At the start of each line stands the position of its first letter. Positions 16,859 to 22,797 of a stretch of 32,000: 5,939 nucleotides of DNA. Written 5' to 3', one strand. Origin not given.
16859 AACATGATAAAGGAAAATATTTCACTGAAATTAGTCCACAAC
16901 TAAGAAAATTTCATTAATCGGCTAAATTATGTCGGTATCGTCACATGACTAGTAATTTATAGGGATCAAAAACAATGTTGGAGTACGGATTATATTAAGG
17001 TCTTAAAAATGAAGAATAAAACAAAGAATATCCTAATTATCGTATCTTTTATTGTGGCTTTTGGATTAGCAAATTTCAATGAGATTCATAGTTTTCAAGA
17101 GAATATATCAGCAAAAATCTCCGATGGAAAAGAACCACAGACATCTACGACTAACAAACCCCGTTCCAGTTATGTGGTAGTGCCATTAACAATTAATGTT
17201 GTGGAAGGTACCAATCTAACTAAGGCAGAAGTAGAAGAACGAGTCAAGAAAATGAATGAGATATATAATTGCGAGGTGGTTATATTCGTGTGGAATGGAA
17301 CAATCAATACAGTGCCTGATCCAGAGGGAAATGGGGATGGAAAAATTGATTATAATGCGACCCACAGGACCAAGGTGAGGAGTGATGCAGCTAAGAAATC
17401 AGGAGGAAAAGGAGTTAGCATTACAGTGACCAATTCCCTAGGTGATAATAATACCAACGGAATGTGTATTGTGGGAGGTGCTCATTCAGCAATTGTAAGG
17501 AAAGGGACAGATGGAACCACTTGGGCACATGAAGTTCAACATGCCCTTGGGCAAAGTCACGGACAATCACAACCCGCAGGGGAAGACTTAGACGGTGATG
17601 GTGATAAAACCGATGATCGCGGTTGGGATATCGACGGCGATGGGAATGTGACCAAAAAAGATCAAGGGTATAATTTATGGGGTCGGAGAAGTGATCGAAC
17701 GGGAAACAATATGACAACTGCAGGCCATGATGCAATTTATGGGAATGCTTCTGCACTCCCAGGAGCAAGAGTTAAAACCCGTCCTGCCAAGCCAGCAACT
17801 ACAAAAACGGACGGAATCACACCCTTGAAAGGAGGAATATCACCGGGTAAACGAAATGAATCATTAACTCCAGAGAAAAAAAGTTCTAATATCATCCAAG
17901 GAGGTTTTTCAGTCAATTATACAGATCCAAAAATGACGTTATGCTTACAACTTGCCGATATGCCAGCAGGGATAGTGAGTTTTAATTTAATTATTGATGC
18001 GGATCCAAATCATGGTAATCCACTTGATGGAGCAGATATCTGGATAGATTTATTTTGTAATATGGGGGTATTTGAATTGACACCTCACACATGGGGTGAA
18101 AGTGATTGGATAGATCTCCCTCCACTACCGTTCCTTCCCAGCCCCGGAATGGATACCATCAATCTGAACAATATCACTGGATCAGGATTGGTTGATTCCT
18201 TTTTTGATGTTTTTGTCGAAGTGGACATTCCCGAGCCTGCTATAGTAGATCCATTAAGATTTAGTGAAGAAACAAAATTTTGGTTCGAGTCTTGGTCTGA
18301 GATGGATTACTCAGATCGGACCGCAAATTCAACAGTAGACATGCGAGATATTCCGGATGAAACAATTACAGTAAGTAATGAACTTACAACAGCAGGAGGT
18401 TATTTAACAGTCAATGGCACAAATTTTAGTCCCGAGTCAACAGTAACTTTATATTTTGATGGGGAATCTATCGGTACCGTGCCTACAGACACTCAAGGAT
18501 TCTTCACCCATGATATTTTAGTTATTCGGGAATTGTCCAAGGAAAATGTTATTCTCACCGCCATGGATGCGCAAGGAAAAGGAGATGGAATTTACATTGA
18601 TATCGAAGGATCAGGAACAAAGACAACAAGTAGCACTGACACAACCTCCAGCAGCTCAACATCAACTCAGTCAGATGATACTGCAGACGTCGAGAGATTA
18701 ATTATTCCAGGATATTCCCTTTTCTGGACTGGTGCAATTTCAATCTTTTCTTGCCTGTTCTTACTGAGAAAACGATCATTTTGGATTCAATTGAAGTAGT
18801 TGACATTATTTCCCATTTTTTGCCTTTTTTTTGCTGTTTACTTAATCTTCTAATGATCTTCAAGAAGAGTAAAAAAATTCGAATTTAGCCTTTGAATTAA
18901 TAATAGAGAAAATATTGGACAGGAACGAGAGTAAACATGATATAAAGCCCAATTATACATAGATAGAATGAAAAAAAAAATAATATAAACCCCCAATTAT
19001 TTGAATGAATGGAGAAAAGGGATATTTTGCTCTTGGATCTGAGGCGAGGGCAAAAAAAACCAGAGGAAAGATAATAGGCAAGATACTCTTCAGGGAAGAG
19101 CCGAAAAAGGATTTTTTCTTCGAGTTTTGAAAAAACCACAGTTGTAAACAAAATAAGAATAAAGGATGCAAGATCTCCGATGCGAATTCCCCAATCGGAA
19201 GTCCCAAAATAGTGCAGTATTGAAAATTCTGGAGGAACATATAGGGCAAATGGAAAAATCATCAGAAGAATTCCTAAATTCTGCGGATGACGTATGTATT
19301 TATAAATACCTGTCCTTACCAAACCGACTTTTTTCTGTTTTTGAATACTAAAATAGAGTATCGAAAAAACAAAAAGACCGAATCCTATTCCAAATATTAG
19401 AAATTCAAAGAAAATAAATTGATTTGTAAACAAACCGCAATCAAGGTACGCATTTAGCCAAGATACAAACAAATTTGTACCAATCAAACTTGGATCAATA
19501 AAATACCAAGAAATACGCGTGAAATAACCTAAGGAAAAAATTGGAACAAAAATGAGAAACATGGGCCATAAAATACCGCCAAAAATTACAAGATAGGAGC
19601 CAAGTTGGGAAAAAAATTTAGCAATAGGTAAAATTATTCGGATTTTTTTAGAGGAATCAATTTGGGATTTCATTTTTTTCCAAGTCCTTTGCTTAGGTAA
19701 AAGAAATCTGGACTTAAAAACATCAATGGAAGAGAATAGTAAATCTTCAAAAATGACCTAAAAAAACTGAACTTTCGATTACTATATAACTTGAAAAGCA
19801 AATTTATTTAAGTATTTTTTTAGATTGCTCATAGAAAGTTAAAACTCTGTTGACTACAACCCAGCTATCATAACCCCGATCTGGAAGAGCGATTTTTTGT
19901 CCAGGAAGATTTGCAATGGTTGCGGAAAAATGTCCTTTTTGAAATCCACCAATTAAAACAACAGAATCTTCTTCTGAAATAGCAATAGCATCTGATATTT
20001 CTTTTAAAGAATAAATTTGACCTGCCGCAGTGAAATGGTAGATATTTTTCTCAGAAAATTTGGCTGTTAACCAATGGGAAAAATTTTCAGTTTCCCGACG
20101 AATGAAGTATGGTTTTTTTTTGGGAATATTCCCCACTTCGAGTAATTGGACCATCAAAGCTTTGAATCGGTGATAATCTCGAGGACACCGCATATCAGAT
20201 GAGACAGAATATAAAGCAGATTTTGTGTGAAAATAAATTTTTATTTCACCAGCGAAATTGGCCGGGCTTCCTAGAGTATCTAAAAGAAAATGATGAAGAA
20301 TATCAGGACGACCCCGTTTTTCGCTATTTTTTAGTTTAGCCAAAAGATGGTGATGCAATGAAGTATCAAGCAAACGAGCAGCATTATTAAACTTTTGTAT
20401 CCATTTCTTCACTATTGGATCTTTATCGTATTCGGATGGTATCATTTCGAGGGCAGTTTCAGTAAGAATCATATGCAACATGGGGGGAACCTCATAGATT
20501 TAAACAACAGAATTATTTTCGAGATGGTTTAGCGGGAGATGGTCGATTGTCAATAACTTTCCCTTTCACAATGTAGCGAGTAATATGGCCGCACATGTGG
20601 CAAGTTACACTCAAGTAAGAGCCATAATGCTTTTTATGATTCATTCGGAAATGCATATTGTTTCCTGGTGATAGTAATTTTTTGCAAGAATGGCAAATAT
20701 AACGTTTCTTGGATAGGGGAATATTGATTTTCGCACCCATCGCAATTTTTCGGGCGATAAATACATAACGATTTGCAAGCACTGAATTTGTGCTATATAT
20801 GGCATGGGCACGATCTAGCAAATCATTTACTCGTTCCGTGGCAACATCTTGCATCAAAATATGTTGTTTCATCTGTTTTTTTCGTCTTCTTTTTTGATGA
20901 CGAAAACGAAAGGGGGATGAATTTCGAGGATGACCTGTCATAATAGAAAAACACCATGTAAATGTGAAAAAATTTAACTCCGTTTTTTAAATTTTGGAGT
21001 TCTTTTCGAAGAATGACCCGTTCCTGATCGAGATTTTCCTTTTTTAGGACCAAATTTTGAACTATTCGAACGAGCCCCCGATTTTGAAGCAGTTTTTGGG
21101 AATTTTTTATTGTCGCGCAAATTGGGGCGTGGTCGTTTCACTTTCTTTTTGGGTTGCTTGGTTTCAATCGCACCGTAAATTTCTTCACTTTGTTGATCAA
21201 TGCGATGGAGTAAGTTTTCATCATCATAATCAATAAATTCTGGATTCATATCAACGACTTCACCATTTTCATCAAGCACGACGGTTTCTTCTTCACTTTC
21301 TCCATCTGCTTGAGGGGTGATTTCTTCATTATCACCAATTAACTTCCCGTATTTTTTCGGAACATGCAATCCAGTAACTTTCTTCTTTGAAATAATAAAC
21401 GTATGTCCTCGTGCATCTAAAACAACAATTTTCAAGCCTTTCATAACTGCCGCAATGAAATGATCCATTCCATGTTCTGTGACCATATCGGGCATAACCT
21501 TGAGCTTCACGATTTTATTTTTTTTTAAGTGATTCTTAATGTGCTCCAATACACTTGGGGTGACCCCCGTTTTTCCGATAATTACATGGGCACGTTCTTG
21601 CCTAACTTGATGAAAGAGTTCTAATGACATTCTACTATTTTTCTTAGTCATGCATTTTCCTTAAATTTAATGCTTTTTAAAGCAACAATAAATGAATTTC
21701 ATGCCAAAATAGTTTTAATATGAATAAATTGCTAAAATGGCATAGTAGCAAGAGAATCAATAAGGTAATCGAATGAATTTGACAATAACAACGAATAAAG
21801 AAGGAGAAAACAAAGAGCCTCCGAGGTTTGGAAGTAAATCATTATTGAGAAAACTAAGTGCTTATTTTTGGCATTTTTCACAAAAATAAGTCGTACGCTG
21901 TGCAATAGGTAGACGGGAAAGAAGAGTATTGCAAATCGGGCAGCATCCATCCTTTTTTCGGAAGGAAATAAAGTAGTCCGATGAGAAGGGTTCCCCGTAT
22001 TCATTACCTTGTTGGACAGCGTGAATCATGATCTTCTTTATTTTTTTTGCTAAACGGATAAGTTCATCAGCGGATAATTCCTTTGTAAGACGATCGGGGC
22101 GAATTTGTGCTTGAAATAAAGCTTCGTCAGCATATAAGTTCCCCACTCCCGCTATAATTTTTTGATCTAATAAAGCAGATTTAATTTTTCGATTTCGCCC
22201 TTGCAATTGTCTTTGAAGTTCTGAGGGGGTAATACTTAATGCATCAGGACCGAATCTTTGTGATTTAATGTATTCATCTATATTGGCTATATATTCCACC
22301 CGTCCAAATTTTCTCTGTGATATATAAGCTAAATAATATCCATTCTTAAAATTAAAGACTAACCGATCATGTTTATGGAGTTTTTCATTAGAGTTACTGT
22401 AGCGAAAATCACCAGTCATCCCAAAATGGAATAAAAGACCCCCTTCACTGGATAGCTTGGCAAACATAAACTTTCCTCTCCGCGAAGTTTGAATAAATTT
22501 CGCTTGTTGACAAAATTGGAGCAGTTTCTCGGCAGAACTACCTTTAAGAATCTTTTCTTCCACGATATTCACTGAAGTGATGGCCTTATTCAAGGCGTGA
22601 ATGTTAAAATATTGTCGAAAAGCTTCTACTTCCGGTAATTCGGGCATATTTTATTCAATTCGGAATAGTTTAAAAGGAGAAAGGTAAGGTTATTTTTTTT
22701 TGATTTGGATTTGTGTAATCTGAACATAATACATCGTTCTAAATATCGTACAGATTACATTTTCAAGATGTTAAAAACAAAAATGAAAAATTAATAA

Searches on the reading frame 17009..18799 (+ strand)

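Call 8: search_protein_families(library=pfam, proteins=[window:17009-18799:+], max_evalue=0.01)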
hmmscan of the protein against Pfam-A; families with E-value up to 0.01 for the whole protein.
window:17009-18799:+ (596 aa): 0 families

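Call 9: search_protein_families(library=ncbifam, proteins=[window:17009-18799:+], max_evalue=0.01)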
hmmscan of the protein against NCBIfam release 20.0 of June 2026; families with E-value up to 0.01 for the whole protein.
window:17009-18799:+ (596 aa): 1 family
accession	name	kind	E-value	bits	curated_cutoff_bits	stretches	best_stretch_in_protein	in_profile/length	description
NF058592.1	GxPGS_dom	subfamily_domain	2e-08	34.2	45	1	455-500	3-48/65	PGS family Ig-like domain-containing protein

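Call 45: search_protein_families(library=pfam, proteins=[window:17009-18799:+], max_evalue=0.1)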
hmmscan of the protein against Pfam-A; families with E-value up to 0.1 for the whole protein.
window:17009-18799:+ (596 aa): 0 families

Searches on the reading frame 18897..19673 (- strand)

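Call 8: search_protein_families(library=pfam, proteins=[window:18897-19673:-], max_evalue=0.01)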
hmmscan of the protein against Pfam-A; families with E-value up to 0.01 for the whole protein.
window:18897-19673:- (258 aa): 2 families
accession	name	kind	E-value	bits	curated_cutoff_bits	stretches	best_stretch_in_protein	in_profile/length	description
PF04191.18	PEMT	-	0.0019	19.1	25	1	107-146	34-70/105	Phospholipid methyltransferase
PF04140.19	ICMT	-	0.0035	18.2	24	1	110-146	27-64/95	Isoprenylcysteine carboxyl methyltransferase (ICMT) family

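Call 9: search_protein_families(library=ncbifam, proteins=[window:18897-19673:-], max_evalue=0.01)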
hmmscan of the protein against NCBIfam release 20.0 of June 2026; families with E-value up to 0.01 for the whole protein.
window:18897-19673:- (258 aa): 1 family
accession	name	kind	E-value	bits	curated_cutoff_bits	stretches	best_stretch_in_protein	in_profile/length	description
NF040696.1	isopcys_mtase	equivalog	0.00026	20.9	160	1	114-209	108-188/190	protein-S-isoprenylcysteine O-methyltransferase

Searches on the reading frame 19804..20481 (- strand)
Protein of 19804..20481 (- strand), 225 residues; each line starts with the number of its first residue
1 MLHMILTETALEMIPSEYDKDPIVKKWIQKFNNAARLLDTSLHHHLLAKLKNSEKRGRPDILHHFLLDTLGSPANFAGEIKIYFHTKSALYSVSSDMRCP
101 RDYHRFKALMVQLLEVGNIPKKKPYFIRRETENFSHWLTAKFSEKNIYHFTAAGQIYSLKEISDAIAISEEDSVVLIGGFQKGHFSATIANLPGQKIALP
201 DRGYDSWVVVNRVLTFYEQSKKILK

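Call 8: search_protein_families(library=pfam, proteins=[window:19804-20481:-], max_evalue=0.01)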
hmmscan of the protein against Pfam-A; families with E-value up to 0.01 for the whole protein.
window:19804-20481:- (225 aa): 1 family
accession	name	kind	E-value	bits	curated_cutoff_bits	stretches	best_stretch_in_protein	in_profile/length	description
PF03587.19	EMG1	-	3.6e-39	134.7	28.2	1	4-218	1-197/197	EMG1/NEP1 methyltransferase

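Call 9: search_protein_families(library=ncbifam, proteins=[window:19804-20481:-], max_evalue=0.01)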
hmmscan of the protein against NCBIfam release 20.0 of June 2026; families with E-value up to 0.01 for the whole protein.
window:19804-20481:- (225 aa): 7 families
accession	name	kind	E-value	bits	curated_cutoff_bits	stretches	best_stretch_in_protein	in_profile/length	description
NF003207.0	PRK04171.2-2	equivalog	1.3e-46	158.6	250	1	1-219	1-217/222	ribosome biogenesis protein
NF003206.0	PRK04171.2-1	equivalog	5.2e-44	150.4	324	1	2-223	6-228/229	ribosome biogenesis protein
NF003204.0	PRK04171.1-3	equivalog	7.2e-35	120.5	284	1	1-221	1-219/222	16S rRNA (pseudouridine(914)-N(1))-methyltransferase Nep1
NF003205.0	PRK04171.1-5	equivalog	1.8e-32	112.4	375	1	1-220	1-217/220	ribosome biogenesis protein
NF003208.0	PRK04171.2-3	equivalog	1.7e-31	109.6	305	1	2-220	1-218/222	ribosome biogenesis protein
NF003203.0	PRK04171.1-1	equivalog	5.7e-30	104.6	310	1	2-214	8-213/223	ribosome biogenesis protein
NF003209.0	PRK04171.2-4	equivalog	2.8e-23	82.7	360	1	1-221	1-216/222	ribosome biogenesis protein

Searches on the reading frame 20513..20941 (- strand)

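Call 64: search_protein_families(library=pfam, proteins=[window:20513-20941:-], max_evalue=0.001)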
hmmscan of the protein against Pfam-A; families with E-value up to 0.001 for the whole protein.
window:20513-20941:- (142 aa): 1 family
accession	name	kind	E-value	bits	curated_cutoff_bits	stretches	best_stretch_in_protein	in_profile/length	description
PF04032.22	Rpr2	-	1.3e-12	48.2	29.3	1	37-118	1-90/90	RNAse P Rpr2/Rpp21/SNM1 subunit domain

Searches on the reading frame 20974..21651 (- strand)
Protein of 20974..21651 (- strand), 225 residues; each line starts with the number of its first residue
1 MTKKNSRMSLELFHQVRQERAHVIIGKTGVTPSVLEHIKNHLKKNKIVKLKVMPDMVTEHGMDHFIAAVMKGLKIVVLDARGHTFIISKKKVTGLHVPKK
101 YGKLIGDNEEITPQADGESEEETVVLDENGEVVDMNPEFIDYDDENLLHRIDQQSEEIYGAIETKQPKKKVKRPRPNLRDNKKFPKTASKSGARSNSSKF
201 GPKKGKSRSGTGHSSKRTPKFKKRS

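Call 64: search_protein_families(library=pfam, proteins=[window:20974-21651:-], max_evalue=0.001)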
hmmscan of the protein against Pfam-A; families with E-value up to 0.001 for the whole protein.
window:20974-21651:- (225 aa): 1 family
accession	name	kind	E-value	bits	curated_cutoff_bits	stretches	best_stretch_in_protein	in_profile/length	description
PF01985.26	CRS1_YhbY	-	6.6e-11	42.8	27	1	12-87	9-82/84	CRS1 / YhbY (CRM) domain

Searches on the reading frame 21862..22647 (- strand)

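Call 64: search_protein_families(library=pfam, proteins=[window:21862-22647:-], max_evalue=0.001)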
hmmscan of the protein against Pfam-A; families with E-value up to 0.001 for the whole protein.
window:21862-22647:- (261 aa): 4 families
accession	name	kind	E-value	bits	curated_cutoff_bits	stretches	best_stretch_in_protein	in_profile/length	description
PF01149.29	Fapy_DNA_glyco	-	1.9e-29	103.1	25.5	1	1-117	1-117/117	Formamidopyrimidine-DNA glycosylase N-terminal domain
PF06831.19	H2TH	-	2.6e-23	82.3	34.7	1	136-215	5-86/93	Formamidopyrimidine-DNA glycosylase H2TH domain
PF05833.16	NFACT_N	-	7.3e-05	22.2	31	1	134-208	168-241/456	NFACT N-terminal and middle domains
PF06827.20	zf-FPG_IleRS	-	0.00084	19.6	21.3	0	236-261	4-29/30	Zinc finger found in FPG and IleRS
